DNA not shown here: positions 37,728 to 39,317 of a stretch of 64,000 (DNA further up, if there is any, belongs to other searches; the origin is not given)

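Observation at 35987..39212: Single-polypeptide fusion of a class-III aminotransferase with an acyl-ACP reductase (AAR)-like domain: candidate fatty amine synthase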

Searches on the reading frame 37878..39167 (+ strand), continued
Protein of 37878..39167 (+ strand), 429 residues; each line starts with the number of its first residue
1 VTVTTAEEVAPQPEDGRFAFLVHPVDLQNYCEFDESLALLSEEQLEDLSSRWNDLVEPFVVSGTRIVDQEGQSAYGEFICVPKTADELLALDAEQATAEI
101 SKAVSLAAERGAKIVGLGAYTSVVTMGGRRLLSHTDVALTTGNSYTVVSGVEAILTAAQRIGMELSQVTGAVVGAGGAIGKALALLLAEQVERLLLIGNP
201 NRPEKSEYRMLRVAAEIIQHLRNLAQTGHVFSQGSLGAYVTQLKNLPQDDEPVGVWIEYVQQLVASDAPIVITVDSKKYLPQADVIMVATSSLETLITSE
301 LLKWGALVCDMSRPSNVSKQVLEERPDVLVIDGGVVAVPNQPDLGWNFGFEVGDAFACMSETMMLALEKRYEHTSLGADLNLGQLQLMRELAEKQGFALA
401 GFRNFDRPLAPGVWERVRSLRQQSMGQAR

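Call 33: find_related_loci(query=A1, collection=genome_contigs, flank=10000)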
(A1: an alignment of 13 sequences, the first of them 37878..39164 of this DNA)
Query A1 (429 aa) in genome_contigs; peptide patterns used: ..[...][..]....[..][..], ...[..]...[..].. (x = any residue, [..] = any of these).
600 stretches matched a pattern (row limit reached: there are more); 574 encode a relative of the query (tblastn E <= 1e-3); the best 80 are kept; 80 distinct loci.
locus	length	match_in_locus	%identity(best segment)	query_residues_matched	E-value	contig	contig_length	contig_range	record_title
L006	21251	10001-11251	72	7-423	0e+0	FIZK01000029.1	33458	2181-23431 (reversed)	uncultured Clostridia bacterium genome assembly, contig: 1513, whole genome shotgun sequence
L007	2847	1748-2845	83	1-366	0e+0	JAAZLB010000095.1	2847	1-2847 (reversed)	MAG: Bacillota bacterium isolate AS23ysBPME_143 38799_AS23, whole genome shotgun sequence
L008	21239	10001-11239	73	11-423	0e+0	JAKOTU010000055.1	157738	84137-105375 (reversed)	MAG: Bacillota bacterium isolate CAAI_maxbin.063_sub k201_553446, whole genome shotgun sequence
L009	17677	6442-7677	71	6-418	0e+0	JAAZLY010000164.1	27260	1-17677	MAG: Bacillota bacterium isolate AS23ysBPME_28 121519_AS23, whole genome shotgun sequence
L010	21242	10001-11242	63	11-424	0e+0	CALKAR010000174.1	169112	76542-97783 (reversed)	MAG TPA_asm: uncultured Peptococcaceae bacterium isolate SRR6713631_bin.102_CONCOCT_v1.1_MAG genome assembly, contig: ER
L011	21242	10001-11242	64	8-421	0e+0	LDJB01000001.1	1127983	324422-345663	MAG: Peptococcaceae bacterium 1109 scaffold00001, whole genome shotgun sequence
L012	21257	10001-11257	58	7-425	4e-164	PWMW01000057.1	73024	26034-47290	MAG: Clostridiales bacterium isolate CSSed10_292 CS-Sed10-C225, whole genome shotgun sequence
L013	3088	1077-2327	57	7-423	3e-171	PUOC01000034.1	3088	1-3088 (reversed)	MAG: Clostridiales bacterium isolate B1Sed10_159 B1-Sed10-C54937, whole genome shotgun sequence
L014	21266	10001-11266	58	5-424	3e-159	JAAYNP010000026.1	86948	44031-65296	MAG: Bacillota bacterium isolate AS21ysBPME_219 46903_AS21, whole genome shotgun sequence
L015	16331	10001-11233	57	14-423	3e-155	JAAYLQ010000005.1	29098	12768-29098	MAG: Bacillota bacterium isolate AS15tlH2ME_94 1972_AS15, whole genome shotgun sequence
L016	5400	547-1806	55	3-426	4e-150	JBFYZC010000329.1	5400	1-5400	MAG: Bacillota bacterium isolate PPR_0424 PPR_0424.fa_k121_139147, whole genome shotgun sequence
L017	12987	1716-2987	55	1-426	2e-146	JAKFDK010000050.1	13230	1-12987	MAG: Clostridia bacterium isolate LC045 contig-124_4079, whole genome shotgun sequence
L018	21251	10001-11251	55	9-426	2e-144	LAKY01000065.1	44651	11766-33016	Clostridiales bacterium PH28_bin88 ph28_764, whole genome shotgun sequence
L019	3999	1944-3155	54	13-423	2e-148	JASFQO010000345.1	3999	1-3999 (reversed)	MAG: Bacillota bacterium isolate D0819S20remetaG_Bin_55 D0819S20remetaG_FD_scaffold_4920_c1, whole genome shotgun sequen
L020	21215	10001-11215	53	13-423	7e-144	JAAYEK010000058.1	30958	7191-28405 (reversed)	MAG: Bacillota bacterium isolate AS06rmzACSIP_96 157396_AS06, whole genome shotgun sequence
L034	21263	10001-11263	50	7-425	7e-131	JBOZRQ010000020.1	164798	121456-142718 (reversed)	MAG: Symbiobacteriaceae bacterium isolate Bin16 W5_k97_41936, whole genome shotgun sequence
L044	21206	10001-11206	51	13-417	2e-125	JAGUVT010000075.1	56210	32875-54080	MAG: Deltaproteobacteria bacterium isolate DeMMO5_3 c_000000001035, whole genome shotgun sequence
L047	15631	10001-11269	47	2-423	5e-124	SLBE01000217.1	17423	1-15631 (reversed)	MAG: Syntrophomonadaceae bacterium isolate CSSed162cmB_433 CSSed16-2cmB-8220, whole genome shotgun sequence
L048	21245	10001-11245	48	8-423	4e-124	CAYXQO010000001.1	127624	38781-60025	MAG TPA_asm: uncultured Syntrophomonadaceae bacterium isolate binchicken_co32_351 genome assembly, contig: NODE_50_lengt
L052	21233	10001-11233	48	7-416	1e-121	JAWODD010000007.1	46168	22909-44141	MAG: Bacillota bacterium isolate BLK5-2.bin.114 k191_1604906, whole genome shotgun sequence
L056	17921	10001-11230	48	13-423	8e-121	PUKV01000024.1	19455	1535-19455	MAG: Syntrophomonadaceae bacterium isolate B1Sed10_67 B1-Sed10-C2894, whole genome shotgun sequence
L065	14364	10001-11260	47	13-429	6e-118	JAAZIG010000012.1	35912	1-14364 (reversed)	MAG: Bacillota bacterium isolate AS19jrsBPTG_2 819_AS19, whole genome shotgun sequence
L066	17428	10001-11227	50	13-421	6e-131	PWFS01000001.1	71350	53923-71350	MAG: Halobacteroidaceae bacterium isolate T1Sed10_26 T1-Sed10-C161, whole genome shotgun sequence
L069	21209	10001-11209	48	12-417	2e-117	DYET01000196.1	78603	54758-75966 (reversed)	MAG TPA_asm: Desulfovirgula sp. isolate Tomsk_2_57_21 Tomsk_k141_81253, whole genome shotgun sequence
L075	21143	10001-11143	50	3-426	2e-112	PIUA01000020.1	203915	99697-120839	MAG: Bacillota bacterium isolate ZC3RG07 NODE_3_length_203915_cov_11.8031, whole genome shotgun sequence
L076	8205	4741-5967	47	16-422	2e-112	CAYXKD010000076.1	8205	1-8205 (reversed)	MAG TPA_asm: uncultured Syntrophomonadaceae bacterium isolate binchicken_co39_259 genome assembly, contig: NODE_19848_le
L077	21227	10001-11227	48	14-423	5e-124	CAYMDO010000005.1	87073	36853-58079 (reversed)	MAG TPA_asm: uncultured Syntrophomonadaceae bacterium isolate SRP257756_co1_217 genome assembly, contig: NODE_86_length_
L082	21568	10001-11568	49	14-424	1e-98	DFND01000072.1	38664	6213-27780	MAG TPA_asm: Firmicutes bacterium UBA3576 UBA3576_contig_544, whole genome shotgun sequence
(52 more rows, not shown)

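Call 36: search_protein_families(library=pfam, proteins=[L034:6821-7675:+, L076:1631-3022:+, L056:5783-7195:+, L048:11310-12833:+, L077:12874-13539:+, L052:14385-15119:+, L075:7691-8641:+, L020:7492-8472:+, L047:7159-7779:+, L052:2051-3940:-], max_evalue=0.001)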
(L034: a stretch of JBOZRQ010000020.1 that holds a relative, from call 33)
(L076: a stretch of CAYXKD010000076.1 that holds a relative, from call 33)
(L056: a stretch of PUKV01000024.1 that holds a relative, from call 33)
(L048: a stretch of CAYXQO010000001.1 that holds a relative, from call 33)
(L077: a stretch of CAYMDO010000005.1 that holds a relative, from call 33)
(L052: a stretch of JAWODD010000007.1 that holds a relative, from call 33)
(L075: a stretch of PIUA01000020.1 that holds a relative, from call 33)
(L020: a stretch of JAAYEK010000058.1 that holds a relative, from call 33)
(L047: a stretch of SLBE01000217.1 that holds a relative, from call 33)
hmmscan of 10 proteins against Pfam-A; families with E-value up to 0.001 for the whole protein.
L034:6821-7675:+ (285 aa): 3 families
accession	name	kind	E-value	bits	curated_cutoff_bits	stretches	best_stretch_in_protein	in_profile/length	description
PF01381.28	HTH_3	-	0.00015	22.2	23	1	135-159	5-30/55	Helix-turn-helix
PF13560.12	HTH_31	-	0.00066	20.4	27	0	136-160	12-36/64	Helix-turn-helix domain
PF13936.12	HTH_38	-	0.00087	19.4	27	0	130-157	12-39/44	Helix-turn-helix domain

L076:1631-3022:+ (464 aa): 2 families
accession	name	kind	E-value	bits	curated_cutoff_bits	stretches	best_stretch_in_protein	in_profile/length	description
PF05193.26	Peptidase_M16_C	-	2.9e-22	79.8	23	1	217-397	2-179/181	Peptidase M16 inactive domain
PF00675.25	Peptidase_M16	-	8e-18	65.2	22.3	1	98-210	31-148/149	Insulinase (Peptidase family M16)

L056:5783-7195:+ (471 aa): 1 family
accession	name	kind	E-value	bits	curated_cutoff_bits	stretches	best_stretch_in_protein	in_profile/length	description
PF05193.26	Peptidase_M16_C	-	4.6e-26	92.2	23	1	227-403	2-181/181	Peptidase M16 inactive domain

L048:11310-12833:+ (508 aa): 3 families
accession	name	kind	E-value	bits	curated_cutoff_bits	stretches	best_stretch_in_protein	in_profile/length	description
PF09180.16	ProRS-C_1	-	2.6e-26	92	31.5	1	441-508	1-71/71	Prolyl-tRNA synthetase, C-terminal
PF00587.30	tRNA-synt_2b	-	6e-22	79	29.3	1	135-301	9-176/179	tRNA synthetase class II core domain (G, H, P, S and T)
PF03129.25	HGTP_anticodon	-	4.2e-21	75.3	21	1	320-413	1-92/94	Anticodon binding domain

L077:12874-13539:+ (222 aa): 1 family
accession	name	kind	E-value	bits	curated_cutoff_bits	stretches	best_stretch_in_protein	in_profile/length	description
PF01812.26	5-FTHF_cyc-lig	-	8.2e-49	166.5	27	1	33-213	1-186/186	5-formyltetrahydrofolate cyclo-ligase family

L052:14385-15119:+ (245 aa): 1 family
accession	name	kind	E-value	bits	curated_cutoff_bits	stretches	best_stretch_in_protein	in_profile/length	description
PF00149.33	Metallophos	-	5e-15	56.9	21.5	1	15-212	1-190/191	Calcineurin-like phosphoesterase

L075:7691-8641:+ (317 aa): 0 families

L020:7492-8472:+ (327 aa): 1 family
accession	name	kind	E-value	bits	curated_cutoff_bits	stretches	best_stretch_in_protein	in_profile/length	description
PF09985.14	Glucodextran_C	-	1.7e-59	201.5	22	1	41-266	2-227/228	C-terminal binding-module, SLH-like, of glucodextranase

L047:7159-7779:+ (207 aa): 0 families

L052:2051-3940:- (630 aa): 4 families
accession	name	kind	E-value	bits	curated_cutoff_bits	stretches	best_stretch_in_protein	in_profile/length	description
PF14574.11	RACo_C_ter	-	2e-82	276.6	27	1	376-629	3-249/261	C-terminal domain of RACo the ASKHA domain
PF17651.6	Raco_middle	-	1.4e-58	197.6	26.8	1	210-371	1-162/163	RACo middle region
PF17650.6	RACo_linker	-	9.6e-19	67.4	26.2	1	129-207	5-86/86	RACo linker region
PF00111.32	Fer2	-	3.6e-13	49.7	21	1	28-99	5-73/77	2Fe-2S iron-sulfur cluster binding domain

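Call 54: search_protein_families(library=ncbifam, proteins=[L047:7159-7779:+, L020:7492-8472:+], max_evalue=0.1)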
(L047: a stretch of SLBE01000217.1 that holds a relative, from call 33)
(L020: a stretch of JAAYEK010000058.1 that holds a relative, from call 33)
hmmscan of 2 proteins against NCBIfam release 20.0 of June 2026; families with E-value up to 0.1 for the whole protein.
L047:7159-7779:+ (207 aa): 1 family
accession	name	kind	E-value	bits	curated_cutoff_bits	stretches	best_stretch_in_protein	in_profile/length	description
NF007745.0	PRK10425.1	equivalog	0.071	12.3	395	0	4-25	214-235/260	3'-5' ssDNA/RNA exonuclease TatD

L020:7492-8472:+ (327 aa): 0 families

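Call 55: predict_structure(alignment_id=A1)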
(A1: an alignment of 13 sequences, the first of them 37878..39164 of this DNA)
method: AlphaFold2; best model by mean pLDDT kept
length: 429 residues; sequences in the alignment: 13
mean_pLDDT: 89.9   pTM: 0.89
mean pLDDT of the five models: 89.9, 89.4, 89.3, 89.1, 89.0
residues with pLDDT >= 90: 297; 70-90: 114; 50-70: 12; < 50: 6
segments of 3 or more residues with pLDDT < 50: 1-5
pLDDT, mean of each block of 10 residues (from residue 1): 54 96 81 72 75 78 93 96 89 93 96 93 89 93 93 95 94 94 94 96 95 96 94 93 92 95 93 97 95 87 95 89 94 92 83 92 97 84 92 96 87 91 73
secondary structure, 60 per line:
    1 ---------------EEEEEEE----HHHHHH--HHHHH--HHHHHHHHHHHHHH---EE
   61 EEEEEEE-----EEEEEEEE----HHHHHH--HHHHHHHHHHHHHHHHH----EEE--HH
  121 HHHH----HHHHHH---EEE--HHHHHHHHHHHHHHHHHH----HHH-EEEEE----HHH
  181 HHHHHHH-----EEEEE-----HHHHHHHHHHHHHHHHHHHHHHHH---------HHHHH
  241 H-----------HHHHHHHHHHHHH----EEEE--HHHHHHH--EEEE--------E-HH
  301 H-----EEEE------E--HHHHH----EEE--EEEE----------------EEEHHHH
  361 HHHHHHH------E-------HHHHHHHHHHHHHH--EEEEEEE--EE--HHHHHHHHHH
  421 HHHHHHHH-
elements in order: E16-22 H27-32 H35-39 H42-55 E59-67 E73-80 H85-90 H93-109 E114-116 H119-124 H129-134 E138-140 H143-160 E169-173 H178-187 E193-197 H203-226 H236-241 H253-265 E270-273 H276-282 E285-288 E307-310 H320-324 E329-331 E334-337 E354-356 H357-367 H382-395 E398-404 H411-428

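Call 59: fold_search(model_id=the predicted structure, library=pdb)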
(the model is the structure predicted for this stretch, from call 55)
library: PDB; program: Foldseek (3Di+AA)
matches with E <= 10: 1734; with E <= 0.001: 91
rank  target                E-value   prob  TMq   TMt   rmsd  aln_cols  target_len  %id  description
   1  6jzy_A                2.4e-21  1.00  0.63  0.77   5.2       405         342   21  Crystal structure of AAR with NADPH and stearyl in complex with ADO binding a long chain carbohydrate (released 2020-04-01)
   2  6jzu_A                4.1e-21  1.00  0.65  0.80   4.5       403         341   21  The crystal structure of acyl-acyl carrier protein (acyl-ACP) reductase (AAR) in complex with aldehyde deformylating o (released 2020-04-01)
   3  6jzz_A                1.7e-20  1.00  0.65  0.80   4.1       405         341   22  The crystal structure of AAR-C294S in complex with ADO. (released 2020-04-01)
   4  6jzq_B                2.1e-19  1.00  0.61  0.74   6.1       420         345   22  The crystal structure of acyl-acyl carrier protein (acyl-ACP) reductase (AAR) (released 2020-04-01)
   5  6jzq_A                2.6e-19  1.00  0.60  0.74   6.3       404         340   21  The crystal structure of acyl-acyl carrier protein (acyl-ACP) reductase (AAR) (released 2020-04-01)
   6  6jzq_C                1.9e-18  1.00  0.59  0.72   6.3       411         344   22  The crystal structure of acyl-acyl carrier protein (acyl-ACP) reductase (AAR) (released 2020-04-01)
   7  6jzq_D                3.2e-18  1.00  0.60  0.74   6.2       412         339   22  The crystal structure of acyl-acyl carrier protein (acyl-ACP) reductase (AAR) (released 2020-04-01)
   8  9e56_B                1.3e-17  1.00  0.62  0.69   5.8       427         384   16  TAD from Carmabin Biosynthetic Pathway with Disulfide between Cys2238 and Dephosphocoenzyme A - Crystal Form 2 (released 2025-02-26)
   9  9e4s_A                1.6e-17  1.00  0.64  0.65   4.9       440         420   16  TAD from Carmabin Biosynthetic Pathway - Crystal Form 1 (released 2025-02-26)
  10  9e50_B                1.1e-16  1.00  0.63  0.69   5.2       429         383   16  TAD from Carmabin Biosynthetic Pathway in complex with NAD - Crystal Form 2 (released 2025-02-26)
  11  9e4x_A                1.4e-16  1.00  0.61  0.67   5.1       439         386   15  TAD from Carmabin Biosynthetic Pathway - Crystal Form 2 (released 2025-02-26)
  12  9e4u_A                2.3e-16  1.00  0.63  0.64   4.8       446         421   15  TAD from Carmabin Biosynthetic Pathway in complex with NADH - Crystal Form 1 (released 2025-02-26)
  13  9e4s_B                2.3e-16  1.00  0.62  0.66   5.7       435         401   17  TAD from Carmabin Biosynthetic Pathway - Crystal Form 1 (released 2025-02-26)
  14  9e56_A                3.1e-16  1.00  0.62  0.68   6.2       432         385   16  TAD from Carmabin Biosynthetic Pathway with Disulfide between Cys2238 and Dephosphocoenzyme A - Crystal Form 2 (released 2025-02-26)
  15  9e4u_B                3.4e-16  1.00  0.60  0.64   6.2       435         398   17  TAD from Carmabin Biosynthetic Pathway in complex with NADH - Crystal Form 1 (released 2025-02-26)
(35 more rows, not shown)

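Call 70: search_protein_families(library=pfam, proteins=[L044:11315-12748:+, L066:8585-9844:+, L082:8588-10642:+, L020:11376-12644:+, L077:7518-8492:+, L065:7126-7503:+], max_evalue=0.001)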
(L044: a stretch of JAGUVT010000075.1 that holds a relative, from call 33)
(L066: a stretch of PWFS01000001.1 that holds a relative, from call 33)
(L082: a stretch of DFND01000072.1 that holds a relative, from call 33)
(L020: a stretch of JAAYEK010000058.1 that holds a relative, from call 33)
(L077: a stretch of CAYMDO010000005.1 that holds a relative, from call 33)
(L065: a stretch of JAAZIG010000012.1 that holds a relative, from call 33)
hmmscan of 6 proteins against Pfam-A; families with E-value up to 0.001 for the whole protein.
L044:11315-12748:+ (478 aa): 1 family
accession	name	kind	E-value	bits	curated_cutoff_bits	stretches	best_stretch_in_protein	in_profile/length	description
PF00202.27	Aminotran_3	-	1.6e-100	337.1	30.5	1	60-452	13-402/403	Aminotransferase class-III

L066:8585-9844:+ (420 aa): 1 family
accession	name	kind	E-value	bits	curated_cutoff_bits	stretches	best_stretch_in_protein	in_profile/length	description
PF00202.27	Aminotran_3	-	2.7e-88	296.8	30.5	1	40-381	12-358/403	Aminotransferase class-III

L082:8588-10642:+ (685 aa): 2 families
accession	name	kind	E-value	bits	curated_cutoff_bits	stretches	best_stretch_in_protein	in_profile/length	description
PF00202.27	Aminotran_3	-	1.5e-93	314.2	30.5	1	37-429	12-403/403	Aminotransferase class-III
PF01212.27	Beta_elim_lyase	-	0.0006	19.7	27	0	111-338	46-270/288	Beta-eliminating lyase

L020:11376-12644:+ (423 aa): 6 families
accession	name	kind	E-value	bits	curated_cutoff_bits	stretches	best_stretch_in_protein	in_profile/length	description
PF00534.26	Glycos_transf_1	-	2.9e-44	151.1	26.4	1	207-363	12-169/172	Glycosyl transferases group 1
PF13692.12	Glyco_trans_1_4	-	1.1e-37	129.8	27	1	211-351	2-141/142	Glycosyl transferases group 1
PF13439.12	Glyco_transf_4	-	2.3e-35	122.6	28.5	1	15-187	1-167/170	Glycosyltransferase Family 4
PF08323.17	Glyco_transf_5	-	5.6e-21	75.8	22.7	2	84-172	121-228/239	Starch synthase catalytic domain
PF13579.12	Glyco_trans_4_4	-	8.5e-21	75.4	29.7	1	16-185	1-158/158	Glycosyl transferase 4-like domain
PF20706.3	GT4-conflict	-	1.5e-15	57.6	26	1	16-332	12-327/385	Family 4 Glycosyltransferase in conflict systems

L077:7518-8492:+ (325 aa): 4 families
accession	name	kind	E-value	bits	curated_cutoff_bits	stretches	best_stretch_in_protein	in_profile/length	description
PF16363.11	GDP_Man_Dehyd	-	2e-132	442.1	27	1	5-311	1-332/332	GDP-mannose 4,6 dehydratase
PF01370.27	Epimerase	-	1.6e-66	224.6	20.9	1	4-244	1-240/240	NAD dependent epimerase/dehydratase family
PF04321.23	RmlD_sub_bind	-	1.6e-07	31.1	27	1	3-156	2-132/287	RmlD substrate binding domain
PF05368.20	NmrA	-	4.8e-05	23.5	27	1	2-72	3-70/298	NmrA-like family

L065:7126-7503:+ (126 aa): 0 families
